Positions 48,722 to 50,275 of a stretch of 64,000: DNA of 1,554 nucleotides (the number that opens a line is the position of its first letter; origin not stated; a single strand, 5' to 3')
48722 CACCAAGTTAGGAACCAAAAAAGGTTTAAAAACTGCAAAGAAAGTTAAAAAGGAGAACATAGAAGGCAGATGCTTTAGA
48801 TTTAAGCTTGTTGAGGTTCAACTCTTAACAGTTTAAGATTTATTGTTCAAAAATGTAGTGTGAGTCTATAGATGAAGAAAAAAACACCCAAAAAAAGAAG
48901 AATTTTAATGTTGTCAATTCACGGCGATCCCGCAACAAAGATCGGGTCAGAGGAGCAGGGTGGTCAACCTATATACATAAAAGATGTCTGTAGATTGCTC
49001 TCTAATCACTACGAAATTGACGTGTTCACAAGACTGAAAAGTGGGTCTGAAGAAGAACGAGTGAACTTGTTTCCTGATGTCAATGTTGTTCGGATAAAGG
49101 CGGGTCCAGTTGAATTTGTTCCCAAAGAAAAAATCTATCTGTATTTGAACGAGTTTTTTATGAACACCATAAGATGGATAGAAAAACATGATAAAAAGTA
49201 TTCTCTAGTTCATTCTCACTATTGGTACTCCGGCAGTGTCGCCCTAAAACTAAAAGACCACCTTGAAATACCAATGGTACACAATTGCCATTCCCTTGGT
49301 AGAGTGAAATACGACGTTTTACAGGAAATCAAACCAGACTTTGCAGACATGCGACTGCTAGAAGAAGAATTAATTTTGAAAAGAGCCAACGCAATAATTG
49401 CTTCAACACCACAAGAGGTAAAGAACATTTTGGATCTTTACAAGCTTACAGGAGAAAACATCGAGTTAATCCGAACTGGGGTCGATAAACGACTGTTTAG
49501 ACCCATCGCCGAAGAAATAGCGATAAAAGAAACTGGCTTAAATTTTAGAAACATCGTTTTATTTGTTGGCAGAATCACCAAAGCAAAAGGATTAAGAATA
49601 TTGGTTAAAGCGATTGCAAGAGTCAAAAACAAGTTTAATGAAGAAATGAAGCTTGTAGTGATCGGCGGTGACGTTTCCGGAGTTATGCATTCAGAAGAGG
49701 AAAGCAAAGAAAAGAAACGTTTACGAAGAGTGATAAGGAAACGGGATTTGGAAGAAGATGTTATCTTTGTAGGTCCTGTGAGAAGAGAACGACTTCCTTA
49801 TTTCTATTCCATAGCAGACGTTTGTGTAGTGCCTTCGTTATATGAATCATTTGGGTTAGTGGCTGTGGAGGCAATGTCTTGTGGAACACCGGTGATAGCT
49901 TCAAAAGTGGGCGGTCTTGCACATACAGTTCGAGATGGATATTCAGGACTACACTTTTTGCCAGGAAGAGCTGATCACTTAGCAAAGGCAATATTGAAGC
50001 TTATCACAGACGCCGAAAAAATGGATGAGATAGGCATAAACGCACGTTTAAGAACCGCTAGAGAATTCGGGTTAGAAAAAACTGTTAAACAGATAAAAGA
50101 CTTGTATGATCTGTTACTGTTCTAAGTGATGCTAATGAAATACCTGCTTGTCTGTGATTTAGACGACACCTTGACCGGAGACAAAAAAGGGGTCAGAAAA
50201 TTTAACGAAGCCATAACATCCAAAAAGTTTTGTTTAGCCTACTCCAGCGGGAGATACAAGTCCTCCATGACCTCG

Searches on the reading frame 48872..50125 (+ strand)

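Call 12: search_protein_families(library=pfam, proteins=[window:48872-50125:+])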
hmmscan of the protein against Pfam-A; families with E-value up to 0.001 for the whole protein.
window:48872-50125:+ (417 aa): 6 families
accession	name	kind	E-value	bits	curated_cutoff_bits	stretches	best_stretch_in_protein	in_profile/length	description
PF00534.26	Glycos_transf_1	-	1.9e-46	158.2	26.4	1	226-393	15-171/172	Glycosyl transferases group 1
PF13692.12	Glyco_trans_1_4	-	4.8e-36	124.6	27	1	227-380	2-142/142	Glycosyl transferases group 1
PF13439.12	Glyco_transf_4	-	1.9e-21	77.3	28.5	1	30-205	2-167/170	Glycosyltransferase Family 4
PF20706.3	GT4-conflict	-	5e-20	72.3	26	1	29-359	11-326/385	Family 4 Glycosyltransferase in conflict systems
PF13579.12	Glyco_trans_4_4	-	2.1e-15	57.8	29.7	1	30-201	1-156/158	Glycosyl transferase 4-like domain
PF13524.12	Glyco_trans_1_2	-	2.8e-05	24.6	25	1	296-409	28-143/144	Glycosyl transferase-like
